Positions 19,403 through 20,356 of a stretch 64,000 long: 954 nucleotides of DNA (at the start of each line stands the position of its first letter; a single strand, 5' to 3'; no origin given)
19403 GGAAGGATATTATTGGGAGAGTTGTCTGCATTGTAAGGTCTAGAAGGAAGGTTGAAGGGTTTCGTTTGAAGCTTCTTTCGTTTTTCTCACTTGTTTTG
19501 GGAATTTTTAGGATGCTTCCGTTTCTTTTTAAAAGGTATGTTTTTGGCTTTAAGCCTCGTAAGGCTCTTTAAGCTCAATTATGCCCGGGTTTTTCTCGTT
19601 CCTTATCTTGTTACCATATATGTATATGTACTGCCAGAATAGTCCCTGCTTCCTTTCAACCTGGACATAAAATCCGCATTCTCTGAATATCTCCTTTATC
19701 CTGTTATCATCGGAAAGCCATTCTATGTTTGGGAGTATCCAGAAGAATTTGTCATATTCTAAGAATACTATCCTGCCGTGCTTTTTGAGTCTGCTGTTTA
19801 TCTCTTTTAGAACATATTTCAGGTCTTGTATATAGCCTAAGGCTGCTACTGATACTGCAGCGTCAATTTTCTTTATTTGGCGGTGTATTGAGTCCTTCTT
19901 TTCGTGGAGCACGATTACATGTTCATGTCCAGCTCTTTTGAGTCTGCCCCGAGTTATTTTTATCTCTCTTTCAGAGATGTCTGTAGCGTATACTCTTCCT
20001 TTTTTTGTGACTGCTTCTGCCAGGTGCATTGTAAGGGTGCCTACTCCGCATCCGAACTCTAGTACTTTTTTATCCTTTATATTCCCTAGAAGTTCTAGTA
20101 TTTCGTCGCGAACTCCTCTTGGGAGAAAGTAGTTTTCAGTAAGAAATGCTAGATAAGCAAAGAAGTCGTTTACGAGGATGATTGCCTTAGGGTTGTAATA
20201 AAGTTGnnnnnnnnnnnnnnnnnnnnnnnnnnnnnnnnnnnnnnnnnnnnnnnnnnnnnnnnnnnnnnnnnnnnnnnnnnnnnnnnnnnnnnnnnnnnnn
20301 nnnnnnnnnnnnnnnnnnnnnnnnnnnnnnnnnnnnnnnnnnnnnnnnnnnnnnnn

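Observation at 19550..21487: Single ORF fusing an APC amino-acid permease to a SAM-dependent methyltransferase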

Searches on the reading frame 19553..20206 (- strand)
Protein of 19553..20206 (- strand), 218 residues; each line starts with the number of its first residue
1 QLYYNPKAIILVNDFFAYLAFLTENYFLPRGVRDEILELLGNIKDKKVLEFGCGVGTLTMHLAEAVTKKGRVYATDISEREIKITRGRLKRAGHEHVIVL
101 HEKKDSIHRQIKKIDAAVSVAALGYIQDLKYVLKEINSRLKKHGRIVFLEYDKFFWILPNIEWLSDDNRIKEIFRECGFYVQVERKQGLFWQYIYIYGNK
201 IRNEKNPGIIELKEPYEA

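Call 27: search_solved_structures(query=A2, max_evalue=0.001, show_alignments=2)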
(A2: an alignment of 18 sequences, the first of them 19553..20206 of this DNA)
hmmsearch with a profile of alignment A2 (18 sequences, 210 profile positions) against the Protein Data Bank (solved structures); distinct sequences matched with E-value up to 0.001: 49.
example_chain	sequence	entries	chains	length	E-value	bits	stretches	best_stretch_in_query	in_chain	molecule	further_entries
5wp5_A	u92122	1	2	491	2.5e-09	40.3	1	27-150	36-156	Phosphomethylethanolamine N-methyltransferase 2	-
5wp4_A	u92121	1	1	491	5.4e-09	39.2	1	27-151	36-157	Phosphoethanolamine N-methyltransferase 1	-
3dh0_A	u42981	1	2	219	2.7e-07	33.6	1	35-109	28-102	SAM dependent methyltransferase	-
3mgg_A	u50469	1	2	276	2.8e-06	30.3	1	45-154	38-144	Methyltransferase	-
1f38_A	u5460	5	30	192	8.1e-06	28.8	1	32-150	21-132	PRECORRIN-8W DECARBOXYLASE | Precorrin-6y methyltransferase/putative decarboxylase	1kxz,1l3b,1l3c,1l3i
6ifv_A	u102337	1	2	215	1.2e-05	28.3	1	25-151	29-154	Ribosomal RNA small subunit methyltransferase A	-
4ine_A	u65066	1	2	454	1.4e-05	28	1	35-181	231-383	Protein PMT-2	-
9dg8_A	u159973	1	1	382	1.9e-05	27.6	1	42-166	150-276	Tetrahydroprotoberberine N-methyltransferase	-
9dg7_A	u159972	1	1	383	2e-05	27.6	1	42-166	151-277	Tetrahydroprotoberberine N-methyltransferase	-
6ifx_A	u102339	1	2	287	2.2e-05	27.4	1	25-152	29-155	Ribosomal RNA small subunit methyltransferase A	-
6ifs_A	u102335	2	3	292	2.4e-05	27.3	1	25-151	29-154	Ribosomal RNA small subunit methyltransferase A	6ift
7v2l_W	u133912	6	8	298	2.4e-05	27.3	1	25-151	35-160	Ribosomal RNA small subunit methyltransferase A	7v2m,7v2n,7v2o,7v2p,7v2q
6hp1_A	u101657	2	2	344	2.7e-05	27.1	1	44-153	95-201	Putative polyketide synthase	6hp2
6ifw_A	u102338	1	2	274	2.8e-05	27.1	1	30-151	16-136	Ribosomal RNA small subunit methyltransferase A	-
3ccf_A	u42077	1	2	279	2.8e-05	27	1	2-149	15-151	Cyclopropane-fatty-acyl-phospholipid synthase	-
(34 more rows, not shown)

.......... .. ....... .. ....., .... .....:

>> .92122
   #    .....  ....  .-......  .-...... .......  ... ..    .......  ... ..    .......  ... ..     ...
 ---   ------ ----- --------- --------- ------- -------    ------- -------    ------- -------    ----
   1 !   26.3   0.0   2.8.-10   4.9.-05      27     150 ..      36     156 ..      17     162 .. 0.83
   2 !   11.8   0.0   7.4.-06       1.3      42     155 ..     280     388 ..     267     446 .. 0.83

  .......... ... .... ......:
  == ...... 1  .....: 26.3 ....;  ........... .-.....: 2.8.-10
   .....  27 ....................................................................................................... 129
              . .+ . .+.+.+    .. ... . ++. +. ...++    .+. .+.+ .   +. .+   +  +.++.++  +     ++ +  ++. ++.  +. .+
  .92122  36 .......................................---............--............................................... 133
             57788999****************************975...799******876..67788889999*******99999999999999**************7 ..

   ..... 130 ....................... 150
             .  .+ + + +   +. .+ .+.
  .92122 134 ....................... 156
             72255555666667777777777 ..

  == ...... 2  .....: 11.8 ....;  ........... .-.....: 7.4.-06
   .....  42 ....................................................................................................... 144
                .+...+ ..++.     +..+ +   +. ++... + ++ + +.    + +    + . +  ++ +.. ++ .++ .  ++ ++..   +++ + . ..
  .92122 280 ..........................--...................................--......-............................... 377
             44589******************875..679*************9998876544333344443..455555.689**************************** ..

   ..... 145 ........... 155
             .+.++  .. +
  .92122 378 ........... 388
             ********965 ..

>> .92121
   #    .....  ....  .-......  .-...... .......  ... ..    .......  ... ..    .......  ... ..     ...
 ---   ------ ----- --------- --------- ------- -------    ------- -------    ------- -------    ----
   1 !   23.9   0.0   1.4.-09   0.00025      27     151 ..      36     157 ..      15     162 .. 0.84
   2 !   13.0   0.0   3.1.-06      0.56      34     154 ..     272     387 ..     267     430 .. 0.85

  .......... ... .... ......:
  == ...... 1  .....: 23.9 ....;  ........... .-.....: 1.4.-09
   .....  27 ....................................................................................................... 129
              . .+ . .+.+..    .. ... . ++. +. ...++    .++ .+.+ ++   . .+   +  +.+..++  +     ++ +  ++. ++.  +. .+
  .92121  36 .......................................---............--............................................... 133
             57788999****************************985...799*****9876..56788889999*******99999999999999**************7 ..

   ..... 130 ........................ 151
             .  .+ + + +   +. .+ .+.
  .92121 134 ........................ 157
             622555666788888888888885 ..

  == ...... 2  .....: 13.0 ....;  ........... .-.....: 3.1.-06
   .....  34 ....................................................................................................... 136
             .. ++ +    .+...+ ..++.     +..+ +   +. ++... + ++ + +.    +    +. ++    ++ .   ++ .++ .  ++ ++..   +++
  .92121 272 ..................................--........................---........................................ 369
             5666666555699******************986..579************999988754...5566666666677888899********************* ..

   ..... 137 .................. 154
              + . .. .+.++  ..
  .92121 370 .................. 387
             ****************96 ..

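Call 28: predict_structure(alignment_id=A2)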
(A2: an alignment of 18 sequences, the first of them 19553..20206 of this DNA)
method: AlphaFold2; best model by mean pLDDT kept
length: 218 residues; sequences in the alignment: 18
mean_pLDDT: 84.4   pTM: 0.83
mean pLDDT of the five models: 84.4, 81.1, 80.8, 79.7, 79.4
residues with pLDDT >= 90: 115; 70-90: 68; 50-70: 24; < 50: 11
segments of 3 or more residues with pLDDT < 50: 210-218
pLDDT, mean of each block of 10 residues (from residue 1): 61 72 80 95 97 81 95 90 90 94 81 94 84 95 95 64 87 97 89 93 75 38
secondary structure, 60 per line:
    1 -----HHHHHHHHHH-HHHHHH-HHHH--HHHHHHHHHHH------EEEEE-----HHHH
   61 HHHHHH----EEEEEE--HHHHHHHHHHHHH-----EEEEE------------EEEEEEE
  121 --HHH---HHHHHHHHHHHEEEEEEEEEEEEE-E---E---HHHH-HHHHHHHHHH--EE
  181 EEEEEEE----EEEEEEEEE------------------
elements in order: H6-15 H17-22 H24-27 H30-40 E47-51 H57-66 E71-76 H79-91 E97-101 E114-120 H129-139 E140-152 H162-165 H167-176 E179-187 E192-200

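Call 45: search_protein_representatives(alignment_id=A2)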
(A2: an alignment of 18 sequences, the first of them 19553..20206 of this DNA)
Query: 18 sequences, 210 profile positions. Proteins with E-value up to 0.001 (for the whole library): 5333; up to 1e-10: 206; up to 1e-30: 92. The best 150 are listed.
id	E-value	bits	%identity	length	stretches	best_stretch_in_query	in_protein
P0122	1.3e-96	338.5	-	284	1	1-208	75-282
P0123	4.3e-90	317.2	-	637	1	1-205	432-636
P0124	6.9e-89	313.3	-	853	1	1-207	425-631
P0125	3.4e-88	311.0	-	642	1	1-205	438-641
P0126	5.1e-86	303.9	-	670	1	1-207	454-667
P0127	2.3e-84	298.5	-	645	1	2-205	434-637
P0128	1.1e-78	279.9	-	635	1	1-207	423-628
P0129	5.9e-78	277.6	-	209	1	11-205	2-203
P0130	9.3e-78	276.9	-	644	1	1-206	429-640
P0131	1.6e-76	272.9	-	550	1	3-205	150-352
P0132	3.7e-76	271.7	-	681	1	1-206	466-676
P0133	4.9e-76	271.3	-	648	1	2-206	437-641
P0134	9.6e-75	267.1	-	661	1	1-208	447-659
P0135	3.5e-74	265.3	-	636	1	2-203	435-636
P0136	3.8e-74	265.2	-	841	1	2-206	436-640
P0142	6.8e-71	254.5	-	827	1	2-208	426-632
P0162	9.4e-59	214.9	-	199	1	2-202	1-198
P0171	2.0e-55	204.0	-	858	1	2-206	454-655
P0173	6.2e-54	199.1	-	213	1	2-207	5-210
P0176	3.0e-52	193.6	-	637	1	1-206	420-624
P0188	4.5e-46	173.4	-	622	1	1-206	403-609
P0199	4.1e-40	154.0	-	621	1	2-204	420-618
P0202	2.9e-37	144.7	-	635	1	3-205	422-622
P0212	7.4e-32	127.0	-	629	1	14-205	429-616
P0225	1.4e-24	103.2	-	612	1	3-207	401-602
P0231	2.7e-23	99.0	-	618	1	2-206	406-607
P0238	4.7e-21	91.7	-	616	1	2-202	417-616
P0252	1.4e-17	80.3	-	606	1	4-202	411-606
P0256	4.5e-16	75.4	-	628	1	29-206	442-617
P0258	7.9e-16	74.6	-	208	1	1-202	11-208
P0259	1.2e-15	74.1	-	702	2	34-152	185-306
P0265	4.8e-15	72.1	-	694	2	32-155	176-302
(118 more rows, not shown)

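Call 46: search_protein_families(library=pfam, proteins=[P0124, P0136, P0142, P0171, P0131, P0129, P0173, P0259, P0265, P0258], max_evalue=0.0001)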
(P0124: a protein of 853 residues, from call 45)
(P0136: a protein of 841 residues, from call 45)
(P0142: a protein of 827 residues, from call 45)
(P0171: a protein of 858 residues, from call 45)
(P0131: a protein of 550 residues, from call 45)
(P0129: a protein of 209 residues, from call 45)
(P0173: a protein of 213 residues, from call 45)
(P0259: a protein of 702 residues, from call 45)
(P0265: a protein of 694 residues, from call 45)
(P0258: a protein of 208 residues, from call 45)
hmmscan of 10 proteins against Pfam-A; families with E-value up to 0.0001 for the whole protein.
P0124 (853 aa): 10 families
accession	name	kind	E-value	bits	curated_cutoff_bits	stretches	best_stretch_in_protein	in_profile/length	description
PF13520.12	AA_permease_2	-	1e-45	156.9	27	1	9-398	2-406/427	Amino acid permease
PF00324.27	AA_permease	-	1.5e-30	106.7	24.6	1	13-422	2-447/470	Amino acid permease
PF08242.18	Methyltransf_12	-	1e-12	49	30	1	473-566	1-92/98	Methyltransferase domain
PF13649.12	Methyltransf_25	-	1.4e-10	42.2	27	1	472-564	1-91/97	Methyltransferase domain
PF13847.12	Methyltransf_31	-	2e-09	37.7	27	1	468-587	3-122/145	Methyltransferase domain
PF13489.12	Methyltransf_23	-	7.7e-09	35.9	27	1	460-601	13-146/164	Methyltransferase domain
PF01209.24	Ubie_methyltran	-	1.4e-08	34.8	20.1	1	457-579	36-156/233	ubiE/COQ5 methyltransferase family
PF11306.15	DUF3108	-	3.5e-07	30.7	26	1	674-787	31-150/209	Protein of unknown function (DUF3108)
PF08241.18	Methyltransf_11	-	4.7e-07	30.8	21.2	1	473-564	1-85/95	Methyltransferase domain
PF01728.25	FtsJ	-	1.2e-05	25.8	24.1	0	466-545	20-97/181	FtsJ-like methyltransferase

P0136 (841 aa): 8 families
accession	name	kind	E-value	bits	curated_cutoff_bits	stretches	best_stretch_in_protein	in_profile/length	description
PF13520.12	AA_permease_2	-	8.6e-48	163.7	27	1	9-402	2-403/427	Amino acid permease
PF00324.27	AA_permease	-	1.4e-33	116.7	24.6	1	13-402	2-416/470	Amino acid permease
PF01209.24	Ubie_methyltran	-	2.1e-10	40.8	20.1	1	467-591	36-158/233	ubiE/COQ5 methyltransferase family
PF13847.12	Methyltransf_31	-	9e-08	32.4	27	1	480-588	5-113/145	Methyltransferase domain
PF13649.12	Methyltransf_25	-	1e-07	32.9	27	1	483-580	2-97/97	Methyltransferase domain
PF13489.12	Methyltransf_23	-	9.7e-07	29.1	27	1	472-600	15-133/164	Methyltransferase domain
PF08242.18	Methyltransf_12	-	3.9e-06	27.9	30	1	483-581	1-97/98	Methyltransferase domain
PF08241.18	Methyltransf_11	-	6.4e-06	27.2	21.2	1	483-583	1-94/95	Methyltransferase domain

P0142 (827 aa): 9 families
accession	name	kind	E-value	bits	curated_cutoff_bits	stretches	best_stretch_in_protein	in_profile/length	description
PF13520.12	AA_permease_2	-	2e-45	155.9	27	1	8-396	1-405/427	Amino acid permease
PF00324.27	AA_permease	-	1.7e-26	93.4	24.6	1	14-366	3-377/470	Amino acid permease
PF13847.12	Methyltransf_31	-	5.1e-13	49.4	27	1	469-578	4-113/145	Methyltransferase domain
PF08242.18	Methyltransf_12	-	1.6e-10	42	30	1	474-566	2-92/98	Methyltransferase domain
PF13649.12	Methyltransf_25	-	1.2e-09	39.2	27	1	472-564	1-91/97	Methyltransferase domain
PF13489.12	Methyltransf_23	-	5.2e-08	33.2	27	1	460-581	13-123/164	Methyltransferase domain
PF01209.24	Ubie_methyltran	-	1.2e-07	31.8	20.1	1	457-525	36-104/233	ubiE/COQ5 methyltransferase family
PF08241.18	Methyltransf_11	-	4.5e-07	30.9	21.2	1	474-568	2-89/95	Methyltransferase domain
PF05175.20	MTS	-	5.9e-06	26.5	23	1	464-526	27-88/170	Methyltransferase small domain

P0171 (858 aa): 9 families
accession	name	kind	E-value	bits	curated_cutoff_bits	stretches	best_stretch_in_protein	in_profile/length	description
PF13520.12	AA_permease_2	-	4.5e-37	128.4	27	1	13-421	6-402/427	Amino acid permease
PF00324.27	AA_permease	-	6.5e-35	121.1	24.6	1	14-432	3-425/470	Amino acid permease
PF13489.12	Methyltransf_23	-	1.1e-11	45.2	27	1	483-617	8-134/164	Methyltransferase domain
PF13649.12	Methyltransf_25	-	2.3e-10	41.5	27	1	500-591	1-93/97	Methyltransferase domain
PF13847.12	Methyltransf_31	-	2.6e-09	37.4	27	1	496-603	3-113/145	Methyltransferase domain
PF08242.18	Methyltransf_12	-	1.7e-08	35.5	30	1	501-592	1-93/98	Methyltransferase domain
PF08241.18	Methyltransf_11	-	2.9e-07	31.5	21.2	1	501-597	1-93/95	Methyltransferase domain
PF03848.20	TehB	-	1.5e-05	24.9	20.4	1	495-561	29-95/193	Tellurite resistance protein TehB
PF05175.20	MTS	-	3.2e-05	24.1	23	1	489-557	25-94/170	Methyltransferase small domain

P0131 (550 aa): 6 families
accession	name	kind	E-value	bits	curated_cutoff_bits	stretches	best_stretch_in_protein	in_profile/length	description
PF13520.12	AA_permease_2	-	7.1e-13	48.7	27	1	2-121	287-405/427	Amino acid permease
PF08242.18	Methyltransf_12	-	4.1e-11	43.9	30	1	197-291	2-94/98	Methyltransferase domain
PF01209.24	Ubie_methyltran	-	4.4e-09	36.5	20.1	1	180-304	36-158/233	ubiE/COQ5 methyltransferase family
PF13649.12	Methyltransf_25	-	2.1e-07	32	27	1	195-291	1-95/97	Methyltransferase domain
PF13847.12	Methyltransf_31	-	7.8e-07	29.3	27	1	192-301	4-113/145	Methyltransferase domain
PF13489.12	Methyltransf_23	-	9.3e-07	29.2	27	1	189-316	20-135/164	Methyltransferase domain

P0129 (209 aa): 7 families
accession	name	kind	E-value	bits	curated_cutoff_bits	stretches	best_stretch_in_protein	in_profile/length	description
PF01209.24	Ubie_methyltran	-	1.3e-11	44.7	20.1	1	20-152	32-155/233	ubiE/COQ5 methyltransferase family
PF13489.12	Methyltransf_23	-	4.6e-10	39.9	27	1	18-151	4-119/164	Methyltransferase domain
PF08242.18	Methyltransf_12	-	1.5e-09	38.9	30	1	40-145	1-97/98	Methyltransferase domain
PF13649.12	Methyltransf_25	-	1.1e-08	36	27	1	39-144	1-97/97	Methyltransferase domain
PF08241.18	Methyltransf_11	-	1.3e-08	35.8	21.2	1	40-148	1-95/95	Methyltransferase domain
PF13847.12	Methyltransf_31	-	1.8e-08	34.6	27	1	36-152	4-113/145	Methyltransferase domain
PF02353.26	CMAS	-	2.9e-05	24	27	1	25-148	52-164/273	Mycolic acid cyclopropane synthetase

P0173 (213 aa): 10 families
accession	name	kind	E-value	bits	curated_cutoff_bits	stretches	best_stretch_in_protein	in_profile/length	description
PF13649.12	Methyltransf_25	-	1e-14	55.4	27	1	51-149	1-97/97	Methyltransferase domain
PF08242.18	Methyltransf_12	-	1.3e-14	55.2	30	1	54-150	3-97/98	Methyltransferase domain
PF08241.18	Methyltransf_11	-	1e-13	52.2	21.2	1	54-153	3-95/95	Methyltransferase domain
PF13489.12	Methyltransf_23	-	7.5e-13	49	27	1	45-155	20-118/164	Methyltransferase domain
PF13847.12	Methyltransf_31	-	3.6e-12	46.6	27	1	48-156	4-112/145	Methyltransferase domain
PF01209.24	Ubie_methyltran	-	1.2e-10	41.6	20.1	1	35-152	35-150/233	ubiE/COQ5 methyltransferase family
PF02353.26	CMAS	-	2e-07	31.1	27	1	36-153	51-164/273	Mycolic acid cyclopropane synthetase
PF01269.23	Fibrillarin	-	3.7e-07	30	27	1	47-124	71-147/227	Fibrillarin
PF05175.20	MTS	-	6e-07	29.7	23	1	38-149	22-134/170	Methyltransferase small domain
PF05219.18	DREV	-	5.4e-05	22.9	26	0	45-177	92-211/265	DREV methyltransferase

P0259 (702 aa): 19 families
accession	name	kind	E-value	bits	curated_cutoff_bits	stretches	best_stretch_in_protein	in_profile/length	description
PF13847.12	Methyltransf_31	-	9.7e-30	103.6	27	2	193-308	1-113/145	Methyltransferase domain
PF13649.12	Methyltransf_25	-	3.2e-26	92.3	27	2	199-300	1-97/97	Methyltransferase domain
PF08241.18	Methyltransf_11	-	8e-23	81.3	21.2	2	201-304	2-95/95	Methyltransferase domain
PF01209.24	Ubie_methyltran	-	1.9e-21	76.9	20.1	2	524-659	33-161/233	ubiE/COQ5 methyltransferase family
PF08242.18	Methyltransf_12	-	3.3e-19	69.9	30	2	201-302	2-98/98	Methyltransferase domain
PF01135.25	PCMT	-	8.1e-17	62.1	20.3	2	187-252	65-130/210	Protein-L-isoaspartate(D-aspartate) O-methyltransferase (PCMT)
PF05175.20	MTS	-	2.2e-14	53.9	23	2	532-653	23-142/170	Methyltransferase small domain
PF01189.24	Methyltr_RsmB-F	-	1.1e-11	45.2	27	0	190-255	3-68/199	16S rRNA methyltransferase RsmB/F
PF01728.25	FtsJ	-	4.7e-11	43.4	24.1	0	537-578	17-58/181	FtsJ-like methyltransferase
PF02353.26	CMAS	-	1.2e-09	38.3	27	0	181-304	48-164/273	Mycolic acid cyclopropane synthetase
PF13489.12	Methyltransf_23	-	1.6e-08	34.9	27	0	530-651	11-118/164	Methyltransferase domain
PF08704.16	GCD14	-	2e-08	34.7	26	0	187-264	32-110/247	tRNA methyltransferase complex GCD14 subunit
PF08003.17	Methyltransf_9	-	8.4e-08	32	23.8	0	530-649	105-217/315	Protein of unknown function (DUF1698)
PF02527.21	GidB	-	8.5e-08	32.2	27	0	193-269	45-121/184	rRNA small subunit methyltransferase G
PF01269.23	Fibrillarin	-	1.8e-07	31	27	0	533-582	64-113/227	Fibrillarin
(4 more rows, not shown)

P0265 (694 aa): 20 families
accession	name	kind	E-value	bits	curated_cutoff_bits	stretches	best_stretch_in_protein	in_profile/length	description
PF13847.12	Methyltransf_31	-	2.4e-25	89.3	27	2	188-304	3-114/145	Methyltransferase domain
PF13649.12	Methyltransf_25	-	3.4e-23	82.6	27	2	192-293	1-97/97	Methyltransferase domain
PF01209.24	Ubie_methyltran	-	2.9e-20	73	20.1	2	518-649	35-159/233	ubiE/COQ5 methyltransferase family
PF01135.25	PCMT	-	3.1e-20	73.3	20.3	2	176-249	61-134/210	Protein-L-isoaspartate(D-aspartate) O-methyltransferase (PCMT)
PF08241.18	Methyltransf_11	-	1.2e-17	64.7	21.2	2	193-297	1-95/95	Methyltransferase domain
PF05175.20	MTS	-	1.6e-17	64.2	23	2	177-308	20-149/170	Methyltransferase small domain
PF08242.18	Methyltransf_12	-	7e-17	62.4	30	1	193-295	1-98/98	Methyltransferase domain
PF02353.26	CMAS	-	4.4e-15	56.2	27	2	179-313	53-180/273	Mycolic acid cyclopropane synthetase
PF13679.12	Methyltransf_32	-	8.8e-14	52.1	27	1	186-288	23-111/143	Methyltransferase domain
PF02390.23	Methyltransf_4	-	2.5e-11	43.8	24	1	535-606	4-78/173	Putative methyltransferase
PF08003.17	Methyltransf_9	-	1.1e-10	41.5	23.8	1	531-641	114-217/315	Protein of unknown function (DUF1698)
PF01596.23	Methyltransf_3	-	8.6e-09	35.4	22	1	183-308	39-162/204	O-methyltransferase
PF01728.25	FtsJ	-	6.3e-08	33.2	24.1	0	524-593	12-76/181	FtsJ-like methyltransferase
PF00398.26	RrnaAD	-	1.3e-07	31.5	24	0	521-592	19-85/263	Ribosomal RNA adenine dimethylase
PF01189.24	Methyltr_RsmB-F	-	2.3e-07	31.1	27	0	183-251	3-71/199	16S rRNA methyltransferase RsmB/F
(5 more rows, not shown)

P0258 (208 aa): 0 families
